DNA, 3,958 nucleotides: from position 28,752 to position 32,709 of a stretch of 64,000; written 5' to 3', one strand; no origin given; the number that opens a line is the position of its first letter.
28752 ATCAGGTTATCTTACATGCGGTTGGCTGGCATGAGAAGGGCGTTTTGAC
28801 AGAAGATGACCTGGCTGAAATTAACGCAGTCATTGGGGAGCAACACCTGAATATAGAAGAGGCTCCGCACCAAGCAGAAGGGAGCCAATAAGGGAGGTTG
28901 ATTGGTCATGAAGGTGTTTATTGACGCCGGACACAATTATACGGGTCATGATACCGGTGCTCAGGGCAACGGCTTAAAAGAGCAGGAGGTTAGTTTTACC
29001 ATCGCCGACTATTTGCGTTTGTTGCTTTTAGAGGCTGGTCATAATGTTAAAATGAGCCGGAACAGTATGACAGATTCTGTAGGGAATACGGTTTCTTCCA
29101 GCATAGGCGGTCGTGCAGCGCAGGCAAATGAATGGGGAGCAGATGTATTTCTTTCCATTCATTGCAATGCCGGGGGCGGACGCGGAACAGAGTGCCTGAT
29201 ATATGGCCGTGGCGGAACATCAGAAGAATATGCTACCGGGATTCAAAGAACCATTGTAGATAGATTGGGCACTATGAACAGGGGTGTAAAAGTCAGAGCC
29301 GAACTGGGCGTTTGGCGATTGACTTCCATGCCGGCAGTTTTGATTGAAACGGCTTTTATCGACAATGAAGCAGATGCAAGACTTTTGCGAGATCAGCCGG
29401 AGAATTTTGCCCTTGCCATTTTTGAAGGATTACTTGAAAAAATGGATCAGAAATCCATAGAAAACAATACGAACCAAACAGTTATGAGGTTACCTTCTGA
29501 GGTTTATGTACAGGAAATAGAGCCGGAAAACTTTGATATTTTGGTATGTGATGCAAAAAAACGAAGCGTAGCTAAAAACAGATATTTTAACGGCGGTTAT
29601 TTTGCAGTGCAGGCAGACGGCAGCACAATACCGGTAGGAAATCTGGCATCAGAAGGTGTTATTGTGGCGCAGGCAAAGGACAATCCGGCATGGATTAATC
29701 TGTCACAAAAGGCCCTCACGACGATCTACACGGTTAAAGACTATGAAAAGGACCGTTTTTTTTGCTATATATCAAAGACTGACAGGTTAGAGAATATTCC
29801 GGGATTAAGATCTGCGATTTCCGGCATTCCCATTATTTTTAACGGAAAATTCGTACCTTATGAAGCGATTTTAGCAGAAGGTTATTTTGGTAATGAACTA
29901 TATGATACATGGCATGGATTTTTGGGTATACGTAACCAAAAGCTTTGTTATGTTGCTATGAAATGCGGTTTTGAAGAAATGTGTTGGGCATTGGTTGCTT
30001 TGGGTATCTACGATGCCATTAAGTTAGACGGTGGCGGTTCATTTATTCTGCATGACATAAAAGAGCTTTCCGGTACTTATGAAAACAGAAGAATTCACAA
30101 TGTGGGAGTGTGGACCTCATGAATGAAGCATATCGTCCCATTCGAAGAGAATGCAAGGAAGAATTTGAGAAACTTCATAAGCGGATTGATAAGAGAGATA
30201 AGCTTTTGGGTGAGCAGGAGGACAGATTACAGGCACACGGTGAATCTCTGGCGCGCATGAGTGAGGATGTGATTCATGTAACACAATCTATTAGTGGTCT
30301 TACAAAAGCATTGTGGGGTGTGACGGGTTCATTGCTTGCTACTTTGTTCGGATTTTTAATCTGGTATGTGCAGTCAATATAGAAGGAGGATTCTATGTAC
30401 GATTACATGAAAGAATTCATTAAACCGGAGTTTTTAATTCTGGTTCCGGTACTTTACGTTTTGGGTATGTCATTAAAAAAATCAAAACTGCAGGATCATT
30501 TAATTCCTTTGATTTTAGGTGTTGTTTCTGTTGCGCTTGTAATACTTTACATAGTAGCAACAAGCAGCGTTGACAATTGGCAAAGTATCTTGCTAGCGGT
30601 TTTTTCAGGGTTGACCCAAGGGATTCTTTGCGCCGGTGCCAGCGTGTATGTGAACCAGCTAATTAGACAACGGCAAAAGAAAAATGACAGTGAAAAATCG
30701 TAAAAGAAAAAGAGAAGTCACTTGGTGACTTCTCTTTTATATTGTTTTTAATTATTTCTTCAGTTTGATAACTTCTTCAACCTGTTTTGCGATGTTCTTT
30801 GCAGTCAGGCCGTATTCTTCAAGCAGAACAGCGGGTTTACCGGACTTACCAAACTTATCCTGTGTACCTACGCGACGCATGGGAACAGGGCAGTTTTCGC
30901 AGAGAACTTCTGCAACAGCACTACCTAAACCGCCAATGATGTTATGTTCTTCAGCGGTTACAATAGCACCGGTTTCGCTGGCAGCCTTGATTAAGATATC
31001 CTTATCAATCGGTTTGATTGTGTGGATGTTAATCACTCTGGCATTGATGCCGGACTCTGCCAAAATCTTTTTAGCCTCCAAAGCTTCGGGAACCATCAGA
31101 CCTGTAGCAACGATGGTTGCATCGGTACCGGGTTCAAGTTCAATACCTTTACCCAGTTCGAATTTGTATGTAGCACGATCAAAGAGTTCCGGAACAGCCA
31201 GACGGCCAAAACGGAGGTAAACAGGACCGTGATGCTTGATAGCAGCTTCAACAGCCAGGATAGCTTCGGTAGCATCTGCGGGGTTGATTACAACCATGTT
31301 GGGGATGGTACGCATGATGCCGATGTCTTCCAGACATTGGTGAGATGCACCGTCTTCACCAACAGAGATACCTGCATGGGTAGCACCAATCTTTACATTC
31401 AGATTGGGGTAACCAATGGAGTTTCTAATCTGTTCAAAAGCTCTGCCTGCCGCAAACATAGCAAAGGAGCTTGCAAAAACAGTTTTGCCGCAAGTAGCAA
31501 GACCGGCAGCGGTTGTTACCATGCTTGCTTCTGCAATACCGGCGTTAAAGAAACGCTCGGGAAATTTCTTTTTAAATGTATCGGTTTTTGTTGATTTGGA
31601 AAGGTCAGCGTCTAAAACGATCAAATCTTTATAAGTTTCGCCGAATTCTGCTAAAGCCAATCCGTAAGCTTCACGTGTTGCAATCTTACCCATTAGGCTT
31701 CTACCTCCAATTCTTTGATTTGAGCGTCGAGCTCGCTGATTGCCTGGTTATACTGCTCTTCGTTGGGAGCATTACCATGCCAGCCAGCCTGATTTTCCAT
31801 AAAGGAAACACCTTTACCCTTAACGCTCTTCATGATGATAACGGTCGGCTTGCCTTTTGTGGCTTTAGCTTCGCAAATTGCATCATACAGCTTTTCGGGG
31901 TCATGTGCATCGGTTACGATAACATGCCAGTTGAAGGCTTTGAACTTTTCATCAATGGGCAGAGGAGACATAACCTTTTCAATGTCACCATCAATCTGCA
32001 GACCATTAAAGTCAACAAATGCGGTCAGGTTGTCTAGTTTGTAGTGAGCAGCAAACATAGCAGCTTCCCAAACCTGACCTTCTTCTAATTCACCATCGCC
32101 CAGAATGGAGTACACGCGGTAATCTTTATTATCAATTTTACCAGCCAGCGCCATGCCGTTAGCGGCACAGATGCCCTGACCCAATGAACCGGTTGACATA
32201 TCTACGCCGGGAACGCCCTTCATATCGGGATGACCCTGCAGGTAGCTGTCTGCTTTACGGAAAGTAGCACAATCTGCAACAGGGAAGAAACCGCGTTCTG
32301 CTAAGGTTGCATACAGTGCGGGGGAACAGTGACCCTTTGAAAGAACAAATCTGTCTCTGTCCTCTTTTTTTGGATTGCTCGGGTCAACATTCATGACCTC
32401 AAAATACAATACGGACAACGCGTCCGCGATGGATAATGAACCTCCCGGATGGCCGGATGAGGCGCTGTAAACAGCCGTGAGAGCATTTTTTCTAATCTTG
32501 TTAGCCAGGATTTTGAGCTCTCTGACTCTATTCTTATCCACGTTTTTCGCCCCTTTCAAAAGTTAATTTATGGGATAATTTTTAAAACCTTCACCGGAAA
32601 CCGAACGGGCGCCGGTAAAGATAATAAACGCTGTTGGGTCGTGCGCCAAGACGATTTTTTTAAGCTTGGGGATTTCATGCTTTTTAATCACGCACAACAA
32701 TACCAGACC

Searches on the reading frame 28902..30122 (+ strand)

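Call 37: search_protein_families(library=pfam, proteins=[window:28902-30122:+], max_evalue=0.001)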
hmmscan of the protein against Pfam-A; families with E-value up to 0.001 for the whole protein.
window:28902-30122:+ (406 aa): 2 families
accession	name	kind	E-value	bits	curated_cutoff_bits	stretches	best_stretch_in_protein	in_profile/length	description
PF01520.23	Amidase_3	-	2.7e-36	125.6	27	1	5-177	1-172/174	N-acetylmuramoyl-L-alanine amidase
PF09992.14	NAGPA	-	7.3e-05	23.5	25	1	230-383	8-144/169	Phosphodiester glycosidase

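Call 43: search_protein_families(library=ncbifam, proteins=[window:28902-30122:+], max_evalue=0.00001)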
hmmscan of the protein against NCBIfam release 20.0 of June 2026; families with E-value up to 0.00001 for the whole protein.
window:28902-30122:+ (406 aa): 5 families
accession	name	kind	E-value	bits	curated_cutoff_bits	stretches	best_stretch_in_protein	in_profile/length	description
TIGR02883.1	spore_cwlD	equivalog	4.7e-19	69.2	221.55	1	5-177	3-186/189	N-acetylmuramoyl-L-alanine amidase CwlD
NF007751.0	PRK10431.1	equivalog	5.7e-14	51.5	532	1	119-188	352-423/445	N-acetylmuramoyl-L-alanine amidase AmiB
NF007652.1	PRK10319.1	equivalog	9.2e-11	41.5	400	0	5-89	60-137/291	N-acetylmuramoyl-L-alanine amidase AmiA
NF038140.1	amidase_Rv3717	exception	3.8e-10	39.6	335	1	20-178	60-228/233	Rv3717 family N-acetylmuramoyl-L-alanine amidase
NF038267.1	amidase_AmiC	exception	8.9e-09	34.5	700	0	5-92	189-269/407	N-acetylmuramoyl-L-alanine amidase AmiC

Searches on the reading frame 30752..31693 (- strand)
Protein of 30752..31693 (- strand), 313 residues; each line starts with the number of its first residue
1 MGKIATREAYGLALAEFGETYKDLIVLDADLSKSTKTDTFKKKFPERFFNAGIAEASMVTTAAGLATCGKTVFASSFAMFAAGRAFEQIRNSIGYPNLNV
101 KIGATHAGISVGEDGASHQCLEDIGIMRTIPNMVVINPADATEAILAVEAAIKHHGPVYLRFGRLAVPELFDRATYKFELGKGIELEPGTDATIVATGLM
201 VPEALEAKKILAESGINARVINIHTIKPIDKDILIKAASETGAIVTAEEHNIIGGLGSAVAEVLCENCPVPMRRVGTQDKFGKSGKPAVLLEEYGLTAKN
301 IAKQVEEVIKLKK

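Call 37: search_protein_families(library=pfam, proteins=[window:30752-31693:-], max_evalue=0.001)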
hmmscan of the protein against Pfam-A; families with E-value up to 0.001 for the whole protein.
window:30752-31693:- (313 aa): 3 families
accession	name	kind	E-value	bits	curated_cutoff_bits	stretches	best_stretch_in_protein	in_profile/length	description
PF02779.29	Transket_pyr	-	2.4e-45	154.8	27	1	3-167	2-172/174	Transketolase, pyrimidine binding domain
PF02780.25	Transketolase_C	-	4.3e-33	114.3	25.9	1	181-301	1-124/124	Transketolase, C-terminal domain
PF22613.1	Transketolase_C_1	-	2.1e-07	31.6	27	1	190-297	12-113/113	Transketolase-like TK C-terminal domain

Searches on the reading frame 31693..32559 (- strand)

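Call 37: search_protein_families(library=pfam, proteins=[window:31693-32559:-], max_evalue=0.001)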
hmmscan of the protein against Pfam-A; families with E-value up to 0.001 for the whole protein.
window:31693-32559:- (288 aa): 4 families
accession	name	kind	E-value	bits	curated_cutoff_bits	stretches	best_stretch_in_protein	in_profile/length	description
PF00456.26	Transketolase_N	-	5.5e-63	213.4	22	1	18-275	5-273/334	Transketolase, thiamine diphosphate binding domain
PF13292.11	DXP_synthase_N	-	8.5e-10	38.8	21.2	1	5-190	8-176/274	1-deoxy-D-xylulose-5-phosphate synthase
PF00676.26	E1_dh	-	1.3e-07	31.4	22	1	124-241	101-220/300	Dehydrogenase E1 component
PF09364.15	XFP_N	-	0.00068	19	23.7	1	116-230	132-246/364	XFP N-terminal domain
